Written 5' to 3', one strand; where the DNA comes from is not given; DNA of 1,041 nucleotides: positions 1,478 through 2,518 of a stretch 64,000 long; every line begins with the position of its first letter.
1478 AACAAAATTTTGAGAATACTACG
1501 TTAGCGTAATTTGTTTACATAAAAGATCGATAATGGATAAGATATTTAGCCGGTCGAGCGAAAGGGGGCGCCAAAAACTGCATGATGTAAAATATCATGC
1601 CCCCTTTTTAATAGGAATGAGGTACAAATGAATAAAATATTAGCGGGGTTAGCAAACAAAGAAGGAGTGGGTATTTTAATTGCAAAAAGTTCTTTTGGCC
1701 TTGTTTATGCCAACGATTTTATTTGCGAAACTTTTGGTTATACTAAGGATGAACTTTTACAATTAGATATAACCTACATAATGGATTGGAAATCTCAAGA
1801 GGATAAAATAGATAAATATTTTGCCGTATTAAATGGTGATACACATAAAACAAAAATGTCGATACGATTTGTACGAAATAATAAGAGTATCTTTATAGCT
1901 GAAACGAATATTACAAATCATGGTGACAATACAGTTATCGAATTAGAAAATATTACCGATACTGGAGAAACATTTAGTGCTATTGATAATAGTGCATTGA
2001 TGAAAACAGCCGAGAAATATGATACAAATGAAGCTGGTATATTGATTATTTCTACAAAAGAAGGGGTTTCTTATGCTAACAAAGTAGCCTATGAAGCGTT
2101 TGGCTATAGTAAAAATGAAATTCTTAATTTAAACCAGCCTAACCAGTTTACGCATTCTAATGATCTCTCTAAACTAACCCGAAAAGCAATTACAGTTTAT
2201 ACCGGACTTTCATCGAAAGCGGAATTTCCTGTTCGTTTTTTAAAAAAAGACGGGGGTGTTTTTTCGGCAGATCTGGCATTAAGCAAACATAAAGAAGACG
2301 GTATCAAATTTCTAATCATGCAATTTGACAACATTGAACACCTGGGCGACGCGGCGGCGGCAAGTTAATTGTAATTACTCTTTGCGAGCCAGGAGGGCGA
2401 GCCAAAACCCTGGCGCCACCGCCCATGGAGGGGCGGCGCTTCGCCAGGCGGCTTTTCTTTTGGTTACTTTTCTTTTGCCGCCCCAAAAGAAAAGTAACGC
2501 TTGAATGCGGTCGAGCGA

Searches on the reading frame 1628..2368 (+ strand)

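Call 8: search_protein_families(library=pfam, proteins=[window:1628-2368:+], max_evalue=0.001)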
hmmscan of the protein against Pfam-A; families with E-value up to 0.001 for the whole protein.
window:1628-2368:+ (246 aa): 4 families
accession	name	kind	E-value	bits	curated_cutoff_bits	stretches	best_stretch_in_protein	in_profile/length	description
PF13426.13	PAS_9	-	8.8e-17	61.7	27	2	14-96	2-82/103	PAS domain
PF08447.18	PAS_3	-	4.3e-09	37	25.6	1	149-212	3-66/89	PAS fold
PF00989.32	PAS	-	6e-09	36.3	22.6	1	133-220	9-95/113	PAS fold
PF13188.13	PAS_8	-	4.6e-07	30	21.8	0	132-167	8-40/65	PAS domain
